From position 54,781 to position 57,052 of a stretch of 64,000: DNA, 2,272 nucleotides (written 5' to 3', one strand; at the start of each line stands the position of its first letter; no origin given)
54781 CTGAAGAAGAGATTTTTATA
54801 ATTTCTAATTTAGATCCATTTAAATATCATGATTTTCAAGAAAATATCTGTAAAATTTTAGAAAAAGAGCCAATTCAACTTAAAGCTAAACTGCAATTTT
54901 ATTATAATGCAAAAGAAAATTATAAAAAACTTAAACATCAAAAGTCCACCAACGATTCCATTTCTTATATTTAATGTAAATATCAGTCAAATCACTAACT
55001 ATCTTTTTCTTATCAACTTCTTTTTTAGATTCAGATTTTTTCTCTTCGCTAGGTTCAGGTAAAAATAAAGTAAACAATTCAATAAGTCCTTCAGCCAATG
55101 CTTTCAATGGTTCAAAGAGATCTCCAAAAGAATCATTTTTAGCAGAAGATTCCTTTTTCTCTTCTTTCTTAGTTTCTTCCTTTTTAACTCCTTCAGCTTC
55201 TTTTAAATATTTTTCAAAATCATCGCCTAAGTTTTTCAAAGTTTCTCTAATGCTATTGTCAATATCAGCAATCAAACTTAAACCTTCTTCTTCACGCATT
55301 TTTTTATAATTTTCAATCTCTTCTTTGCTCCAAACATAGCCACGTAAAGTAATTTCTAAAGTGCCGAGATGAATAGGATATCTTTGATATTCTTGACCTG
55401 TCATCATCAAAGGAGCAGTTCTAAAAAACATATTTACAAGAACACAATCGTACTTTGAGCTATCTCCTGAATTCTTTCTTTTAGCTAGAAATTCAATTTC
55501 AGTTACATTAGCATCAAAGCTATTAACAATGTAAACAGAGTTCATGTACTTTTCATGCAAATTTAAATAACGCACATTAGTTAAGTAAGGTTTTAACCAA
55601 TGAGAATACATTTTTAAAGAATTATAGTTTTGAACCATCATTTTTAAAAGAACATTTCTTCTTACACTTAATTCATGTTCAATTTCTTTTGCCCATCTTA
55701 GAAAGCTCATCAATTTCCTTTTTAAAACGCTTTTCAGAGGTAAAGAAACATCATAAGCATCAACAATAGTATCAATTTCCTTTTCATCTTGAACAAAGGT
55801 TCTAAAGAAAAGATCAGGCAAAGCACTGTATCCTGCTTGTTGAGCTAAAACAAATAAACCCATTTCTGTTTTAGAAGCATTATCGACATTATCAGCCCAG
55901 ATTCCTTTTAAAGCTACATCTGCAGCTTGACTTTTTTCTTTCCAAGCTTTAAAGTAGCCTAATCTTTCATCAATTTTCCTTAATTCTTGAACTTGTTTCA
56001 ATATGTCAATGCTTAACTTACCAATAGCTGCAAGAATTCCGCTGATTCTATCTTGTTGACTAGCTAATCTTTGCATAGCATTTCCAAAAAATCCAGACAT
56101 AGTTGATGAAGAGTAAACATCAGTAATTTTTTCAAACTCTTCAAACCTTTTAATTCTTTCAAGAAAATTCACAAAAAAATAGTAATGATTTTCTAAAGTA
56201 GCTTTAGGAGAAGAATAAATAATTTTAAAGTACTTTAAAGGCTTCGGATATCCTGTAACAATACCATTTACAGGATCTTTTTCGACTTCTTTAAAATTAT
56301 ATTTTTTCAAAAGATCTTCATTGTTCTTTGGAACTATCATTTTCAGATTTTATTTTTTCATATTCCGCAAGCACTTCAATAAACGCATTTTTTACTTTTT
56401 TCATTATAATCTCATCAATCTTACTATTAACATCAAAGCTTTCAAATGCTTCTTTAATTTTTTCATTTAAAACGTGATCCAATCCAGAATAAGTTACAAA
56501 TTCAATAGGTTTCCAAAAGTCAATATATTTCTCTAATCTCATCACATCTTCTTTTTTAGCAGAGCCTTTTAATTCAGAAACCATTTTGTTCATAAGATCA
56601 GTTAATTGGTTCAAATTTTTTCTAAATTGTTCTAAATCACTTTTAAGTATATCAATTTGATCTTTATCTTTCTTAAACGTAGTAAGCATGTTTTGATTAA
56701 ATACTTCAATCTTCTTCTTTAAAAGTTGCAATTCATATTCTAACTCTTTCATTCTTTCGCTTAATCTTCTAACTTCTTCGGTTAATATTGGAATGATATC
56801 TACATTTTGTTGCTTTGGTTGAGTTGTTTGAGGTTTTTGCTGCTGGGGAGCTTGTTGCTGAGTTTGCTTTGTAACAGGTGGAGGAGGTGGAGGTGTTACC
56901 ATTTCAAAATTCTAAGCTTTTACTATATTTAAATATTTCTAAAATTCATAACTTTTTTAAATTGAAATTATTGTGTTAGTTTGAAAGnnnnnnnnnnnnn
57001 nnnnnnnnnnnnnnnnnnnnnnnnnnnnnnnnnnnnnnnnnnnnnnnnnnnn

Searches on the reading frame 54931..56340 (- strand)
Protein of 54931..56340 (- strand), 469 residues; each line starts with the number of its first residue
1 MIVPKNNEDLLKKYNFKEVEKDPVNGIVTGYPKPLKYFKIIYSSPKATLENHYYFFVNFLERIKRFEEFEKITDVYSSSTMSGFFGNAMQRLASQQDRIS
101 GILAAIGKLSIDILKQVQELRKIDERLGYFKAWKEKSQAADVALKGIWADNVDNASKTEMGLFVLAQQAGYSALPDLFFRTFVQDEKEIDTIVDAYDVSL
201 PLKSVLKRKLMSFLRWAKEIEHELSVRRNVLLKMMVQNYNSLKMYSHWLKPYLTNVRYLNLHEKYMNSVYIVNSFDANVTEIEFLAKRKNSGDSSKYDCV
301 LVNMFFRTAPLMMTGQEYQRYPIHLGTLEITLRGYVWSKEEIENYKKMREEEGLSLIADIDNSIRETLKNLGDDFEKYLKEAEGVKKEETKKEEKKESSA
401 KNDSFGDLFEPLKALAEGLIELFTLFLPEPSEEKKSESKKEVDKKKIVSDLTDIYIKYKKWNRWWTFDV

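Call 38: search_protein_families(library=pfam, proteins=[window:54931-56340:-], max_evalue=0.1)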
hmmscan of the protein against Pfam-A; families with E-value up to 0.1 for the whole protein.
window:54931-56340:- (469 aa): 3 families
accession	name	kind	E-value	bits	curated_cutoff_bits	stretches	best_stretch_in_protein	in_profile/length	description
PF12998.12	ING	-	0.0016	19.4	23.9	1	354-396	20-57/102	Inhibitor of growth proteins N-terminal histone-binding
PF07944.18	Beta-AFase-like_GH127_cat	-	0.0075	15.7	24.9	1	75-174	50-146/376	Beta-L-arabinofuranosidase, GH127 catalytic domain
PF07966.17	A1_Propeptide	-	0.077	13.4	20.5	0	363-381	9-26/27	A1 Propeptide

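Call 46: search_protein_families(library=phrogs, proteins=[window:54931-56340:-], max_evalue=0.01)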
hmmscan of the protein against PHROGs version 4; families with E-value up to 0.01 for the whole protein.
window:54931-56340:- (469 aa): 0 families

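Call 47: search_protein_families(library=padloc, proteins=[window:54931-56340:-], max_evalue=0.01)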
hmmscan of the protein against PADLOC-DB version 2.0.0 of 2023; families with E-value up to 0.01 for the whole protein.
window:54931-56340:- (469 aa): 0 families

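Call 66: find_homologous_proteins(query=window:54931-56340:-, max_evalue=0.001)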
Query window:54931-56340:- (469 aa): 245 proteins with E <= 0.001 among 8000 candidates; the best 120 are listed.
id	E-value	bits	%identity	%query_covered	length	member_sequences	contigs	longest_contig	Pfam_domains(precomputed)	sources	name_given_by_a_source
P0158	0.0e+0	1036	99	100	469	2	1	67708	-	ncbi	ncbi:MAG: hypothetical protein QXR30_03365 [Candidatus Woesearchaeota archaeon]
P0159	2.9e-211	720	68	100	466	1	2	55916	-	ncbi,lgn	ncbi:MAG: hypothetical protein QXD62_01085 [Candidatus Woesearchaeota archaeon]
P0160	3.0e-172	592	59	98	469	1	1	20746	-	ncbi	-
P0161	1.3e-171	590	57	98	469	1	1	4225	-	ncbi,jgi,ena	-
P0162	7.5e-154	531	53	98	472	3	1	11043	-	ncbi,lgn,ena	-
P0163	1.9e-95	339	42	85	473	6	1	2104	-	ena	-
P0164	1.7e-92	329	42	84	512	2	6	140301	-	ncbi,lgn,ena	ncbi:MAG: hypothetical protein AABX70_09075 [Nanoarchaeota archaeon]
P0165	8.6e-90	320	42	84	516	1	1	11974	-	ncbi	-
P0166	2.7e-89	318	38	98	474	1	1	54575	-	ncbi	-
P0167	6.0e-89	317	39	89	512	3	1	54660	-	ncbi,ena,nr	ncbi:MAG TPA: hypothetical protein VJG90_03370 [Candidatus Nanoarchaeia archaeon]|nr:hypothetical pr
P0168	1.3e-88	316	40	88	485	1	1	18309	-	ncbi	-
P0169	1.8e-87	312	40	84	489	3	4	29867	-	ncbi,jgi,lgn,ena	-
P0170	1.9e-87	312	38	90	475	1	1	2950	-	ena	-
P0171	2.0e-87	312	37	99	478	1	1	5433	-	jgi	jgi:hypothetical protein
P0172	3.2e-87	312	40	85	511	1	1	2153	-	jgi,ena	-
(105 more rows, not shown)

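Call 69: search_solved_structures(query=A7, max_evalue=10)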
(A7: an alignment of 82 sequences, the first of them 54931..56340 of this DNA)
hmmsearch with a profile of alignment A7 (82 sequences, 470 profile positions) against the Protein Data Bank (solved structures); distinct sequences matched with E-value up to 10: 0.

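Call 82: predict_structure(alignment_id=A7)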
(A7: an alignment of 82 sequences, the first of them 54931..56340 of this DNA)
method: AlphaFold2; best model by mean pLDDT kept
length: 469 residues; sequences in the alignment: 82
mean_pLDDT: 81.9   pTM: 0.68
mean pLDDT of the five models: 81.9, 80.6, 79.4, 79.3, 79.3
residues with pLDDT >= 90: 216; 70-90: 149; 50-70: 72; < 50: 32
segments of 3 or more residues with pLDDT < 50: 78-86, 271-274, 402-410, 429-432, 467-469
pLDDT, mean of each block of 10 residues (from residue 1): 69 92 85 94 84 94 96 61 48 76 90 95 96 96 95 79 88 95 96 97 96 96 97 93 83 71 56 59 94 93 86 62 80 96 92 78 76 88 83 80 47 55 53 56 89 95 68
secondary structure, 60 per line:
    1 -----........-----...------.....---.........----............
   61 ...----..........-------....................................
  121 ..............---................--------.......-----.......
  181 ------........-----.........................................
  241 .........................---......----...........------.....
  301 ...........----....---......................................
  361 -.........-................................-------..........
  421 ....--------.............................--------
elements in order: H6-13 E19-21 E28-32 E36-44 H49-63 E68-77 H85-134 H138-153 H162-168 H174-180 H187-194 H200-265 H269-274 E279-289 E296-311 H316-319 E323-338 H339-360 H362-370 H372-403 H411-424 H433-461

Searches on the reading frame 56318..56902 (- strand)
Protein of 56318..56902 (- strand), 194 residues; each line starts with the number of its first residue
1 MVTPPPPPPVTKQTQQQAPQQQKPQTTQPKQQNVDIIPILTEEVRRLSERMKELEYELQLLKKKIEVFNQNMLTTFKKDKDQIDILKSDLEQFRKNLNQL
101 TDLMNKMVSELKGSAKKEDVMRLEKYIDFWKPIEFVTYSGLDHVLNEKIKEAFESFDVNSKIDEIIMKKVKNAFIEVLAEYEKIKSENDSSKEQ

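Call 38: search_protein_families(library=pfam, proteins=[window:56318-56902:-], max_evalue=0.1)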
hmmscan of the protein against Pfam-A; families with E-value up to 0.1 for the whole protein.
window:56318-56902:- (194 aa): 6 families
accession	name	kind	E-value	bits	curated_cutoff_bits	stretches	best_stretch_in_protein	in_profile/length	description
PF12128.14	DUF3584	-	0.0021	16.1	31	1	13-110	278-376/1191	Protein of unknown function (DUF3584)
PF24826.1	SNU71_N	-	0.04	14.2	28.4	0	85-98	28-41/41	SNU71 N-terminal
PF04513.17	Baculo_PEP_C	-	0.046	14.2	38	1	30-111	26-101/140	Baculovirus polyhedron envelope protein, PEP, C terminus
PF01105.29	EMP24_GP25L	-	0.06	13.8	25.9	0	80-122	102-145/182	emp24/gp25L/p24 family/GOLD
PF07334.18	IFP_35_N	-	0.066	13.7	23.2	0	39-65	4-30/76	Interferon-induced 35 kDa protein (IFP 35) N-terminus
PF06657.18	Cep57_MT_bd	-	0.096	13.6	31.3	0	45-72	11-38/77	Centrosome microtubule-binding domain of Cep57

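Call 46: search_protein_families(library=phrogs, proteins=[window:56318-56902:-], max_evalue=0.01)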
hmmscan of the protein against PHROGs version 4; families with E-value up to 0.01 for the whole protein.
window:56318-56902:- (194 aa): 0 families

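Call 47: search_protein_families(library=padloc, proteins=[window:56318-56902:-], max_evalue=0.01)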
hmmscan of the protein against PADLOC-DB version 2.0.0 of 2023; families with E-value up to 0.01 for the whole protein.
window:56318-56902:- (194 aa): 1 family
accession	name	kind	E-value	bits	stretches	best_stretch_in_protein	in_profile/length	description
PDLC03863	LmuB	-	0.006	13.3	1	15-119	342-444/610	-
